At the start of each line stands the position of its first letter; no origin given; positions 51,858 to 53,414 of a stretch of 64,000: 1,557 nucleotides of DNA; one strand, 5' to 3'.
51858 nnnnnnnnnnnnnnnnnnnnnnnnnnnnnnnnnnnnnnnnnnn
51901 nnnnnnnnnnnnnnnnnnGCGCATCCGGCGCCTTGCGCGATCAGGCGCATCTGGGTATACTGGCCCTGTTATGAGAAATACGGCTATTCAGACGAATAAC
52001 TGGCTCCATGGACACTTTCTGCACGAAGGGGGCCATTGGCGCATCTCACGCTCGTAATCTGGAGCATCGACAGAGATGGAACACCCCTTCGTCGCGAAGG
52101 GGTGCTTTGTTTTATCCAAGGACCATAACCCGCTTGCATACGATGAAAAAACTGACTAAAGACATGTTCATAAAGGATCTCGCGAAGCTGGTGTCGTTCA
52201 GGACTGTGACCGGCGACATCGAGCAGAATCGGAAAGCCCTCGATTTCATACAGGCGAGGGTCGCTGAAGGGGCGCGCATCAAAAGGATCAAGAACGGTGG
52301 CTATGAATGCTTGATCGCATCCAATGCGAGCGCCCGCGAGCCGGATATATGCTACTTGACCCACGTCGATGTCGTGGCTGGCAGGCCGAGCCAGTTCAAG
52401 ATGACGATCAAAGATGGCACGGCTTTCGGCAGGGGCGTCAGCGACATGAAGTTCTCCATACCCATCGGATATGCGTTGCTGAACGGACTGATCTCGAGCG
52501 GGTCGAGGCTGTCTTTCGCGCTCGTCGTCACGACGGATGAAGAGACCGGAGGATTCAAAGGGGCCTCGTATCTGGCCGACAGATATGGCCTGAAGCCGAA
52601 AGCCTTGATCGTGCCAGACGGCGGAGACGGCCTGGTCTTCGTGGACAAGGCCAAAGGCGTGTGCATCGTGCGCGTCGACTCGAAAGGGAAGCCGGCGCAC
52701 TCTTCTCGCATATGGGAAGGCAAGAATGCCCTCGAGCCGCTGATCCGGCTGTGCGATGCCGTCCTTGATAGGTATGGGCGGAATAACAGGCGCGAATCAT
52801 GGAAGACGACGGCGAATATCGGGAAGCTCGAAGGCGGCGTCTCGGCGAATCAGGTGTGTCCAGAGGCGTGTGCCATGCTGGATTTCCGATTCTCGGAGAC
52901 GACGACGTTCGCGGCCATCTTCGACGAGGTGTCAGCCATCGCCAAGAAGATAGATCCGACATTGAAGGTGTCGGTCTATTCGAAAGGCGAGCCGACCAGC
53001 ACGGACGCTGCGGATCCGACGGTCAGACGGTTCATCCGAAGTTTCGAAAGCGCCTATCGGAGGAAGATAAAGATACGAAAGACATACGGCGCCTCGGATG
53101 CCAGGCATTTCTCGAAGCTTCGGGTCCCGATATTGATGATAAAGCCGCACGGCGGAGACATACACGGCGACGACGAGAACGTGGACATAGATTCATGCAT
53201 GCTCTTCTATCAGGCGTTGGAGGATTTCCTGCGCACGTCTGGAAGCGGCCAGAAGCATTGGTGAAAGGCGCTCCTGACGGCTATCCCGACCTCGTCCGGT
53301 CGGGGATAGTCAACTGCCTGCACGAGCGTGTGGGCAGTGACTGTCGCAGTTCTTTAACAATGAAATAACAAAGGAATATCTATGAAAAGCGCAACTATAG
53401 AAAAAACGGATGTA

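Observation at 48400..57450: Lower-GC accessory cluster: secreted protein, PfkB kinase, BtpA/SgcQ, nucleotidyltransferase, M20 peptidase, GCS2-type ligase, ABC exporter, M16 peptidase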

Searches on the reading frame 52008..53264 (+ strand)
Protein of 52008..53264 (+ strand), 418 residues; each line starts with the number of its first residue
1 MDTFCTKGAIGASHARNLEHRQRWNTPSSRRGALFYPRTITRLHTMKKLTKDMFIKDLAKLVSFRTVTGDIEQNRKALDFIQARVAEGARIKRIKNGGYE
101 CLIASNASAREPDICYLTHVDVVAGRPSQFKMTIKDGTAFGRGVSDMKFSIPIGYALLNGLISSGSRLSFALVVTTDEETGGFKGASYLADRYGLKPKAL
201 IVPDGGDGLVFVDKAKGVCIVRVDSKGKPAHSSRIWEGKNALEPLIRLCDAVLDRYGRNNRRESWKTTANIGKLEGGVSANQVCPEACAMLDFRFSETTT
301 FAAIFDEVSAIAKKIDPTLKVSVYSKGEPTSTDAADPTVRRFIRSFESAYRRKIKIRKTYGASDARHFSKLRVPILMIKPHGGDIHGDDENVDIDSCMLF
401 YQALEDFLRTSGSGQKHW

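Call 3: search_protein_families(library=pfam, proteins=[window:52008-53264:+], max_evalue=0.01)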
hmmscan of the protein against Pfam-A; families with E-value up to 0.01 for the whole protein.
window:52008-53264:+ (418 aa): 2 families
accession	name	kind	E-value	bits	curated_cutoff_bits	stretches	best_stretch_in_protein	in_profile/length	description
PF01546.33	Peptidase_M20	-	5.5e-21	75.9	24.6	1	118-409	4-205/206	Peptidase family M20/M25/M40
PF07687.19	M20_dimer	-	8.2e-16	58.3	21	1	216-317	4-104/107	Peptidase dimerisation domain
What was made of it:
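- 52140..53264 (+): M20 (ArgE/DapE/CPG2-like) metallo-amidohydrolase. PF01546 plus PF07687 (call 3).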

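Call 4: search_protein_families(library=ncbifam, proteins=[window:52008-53264:+], max_evalue=0.01)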
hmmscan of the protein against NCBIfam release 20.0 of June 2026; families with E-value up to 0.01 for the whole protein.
window:52008-53264:+ (418 aa): 44 families (the best 25 are shown)
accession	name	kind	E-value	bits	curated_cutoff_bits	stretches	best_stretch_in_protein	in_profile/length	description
NF006399.0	PRK08651.1-2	equivalog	6.9e-37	127.4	381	2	52-253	4-214/405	succinyl-diaminopimelate desuccinylase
TIGR01910.1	DapE-ArgE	subfamily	1.3e-34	120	217.6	1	73-397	19-367/373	ArgE/DapE family deacylase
NF009557.0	PRK13009.1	equivalog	9e-29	100.8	284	1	55-408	6-371/377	succinyl-diaminopimelate desuccinylase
NF006400.0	PRK08651.1-3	equivalog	4.1e-25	88.4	374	1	106-400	78-395/410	succinyl-diaminopimelate desuccinylase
NF006365.0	PRK08588.1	subfamily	3.9e-24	85.7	289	1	101-404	55-373/383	succinyl-diaminopimelate desuccinylase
TIGR01892.1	AcOrn-deacetyl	equivalog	1.6e-23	83.3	297.7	1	58-396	3-353/365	acetylornithine deacetylase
NF005602.0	PRK07338.1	equivalog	1.6e-23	83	357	1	113-397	96-385/409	hydrolase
TIGR01900.1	dapE-gram_pos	equivalog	6.3e-23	81.2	304.2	1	56-408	7-350/351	succinyl-diaminopimelate desuccinylase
NF005710.0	PRK07522.1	subfamily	8e-23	81.2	412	1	51-392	7-369/391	acetylornithine deacetylase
TIGR01246.1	dapE_proteo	equivalog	2.6e-22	79.3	361.8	2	58-190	5-142/370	succinyl-diaminopimelate desuccinylase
NF006326.0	PRK08554.1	equivalog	6.9e-20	71.3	354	2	55-226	12-194/446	peptidase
NF005306.0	PRK06837.1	subfamily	8.9e-18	64.3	376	1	118-399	104-409/427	ArgE/DapE family deacylase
NF010589.0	PRK13983.1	equivalog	3.4e-17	62.5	333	1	105-397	78-395/409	M20 family metallo-hydrolase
NF003474.0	PRK05111.1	equivalog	2.9e-15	56.1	460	1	129-380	95-348/383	acetylornithine deacetylase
NF001747.0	PRK00466.1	equivalog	4.9e-14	51.9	288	1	104-397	52-328/346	N-acetyl-lysine deacetylase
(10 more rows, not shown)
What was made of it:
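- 52140..53264 (+): TIGR01910 120 bits is below the 217.6 cut-off (call 4).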

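Call 69: search_protein_families(library=padloc, proteins=[window:52140-53264:+], max_evalue=0.001)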
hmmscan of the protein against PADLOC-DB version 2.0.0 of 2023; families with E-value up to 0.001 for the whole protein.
window:52140-53264:+ (374 aa): 0 families

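Call 83: search_solved_structures(query=window:52140-53264:+, max_evalue=1e-8)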
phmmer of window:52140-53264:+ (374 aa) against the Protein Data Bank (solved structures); distinct sequences matched with E-value up to 1e-8: 7.
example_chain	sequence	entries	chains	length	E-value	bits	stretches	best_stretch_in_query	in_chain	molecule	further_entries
2rb7_A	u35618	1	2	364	2.5e-24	89.2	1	15-364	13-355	Peptidase, M20/M25/M40 family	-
4o23_A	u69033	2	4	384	6.1e-13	51.7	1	63-354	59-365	Succinyl-diaminopimelate desuccinylase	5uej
1vgy_A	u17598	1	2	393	6.4e-13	51.7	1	62-353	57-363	succinyl-diaminopimelate desuccinylase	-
4ppz_A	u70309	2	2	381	6.6e-13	51.6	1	63-354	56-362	Succinyl-diaminopimelate desuccinylase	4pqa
7lgp_A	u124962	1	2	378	5.2e-10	42.1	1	85-355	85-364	Succinyl-diaminopimelate desuccinylase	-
1cg2_A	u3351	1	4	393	1.5e-09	40.6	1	10-352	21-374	CARBOXYPEPTIDASE G2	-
6xj5_A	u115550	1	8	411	3.2e-09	39.5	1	10-352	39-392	Carboxypeptidase G2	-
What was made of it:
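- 52140..53264 (+): Matches among solved structures are 2rb7, DapE and CPG2 (call 83).
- Closest known: ArgE/DapE/CPG2 M20 deacylases, and AstE/AspA deacylases as the alternative partner. Same: The nearest described relatives hydrolyse N-acyl or C-terminal Glu/DAP amides (calls 4, 83).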
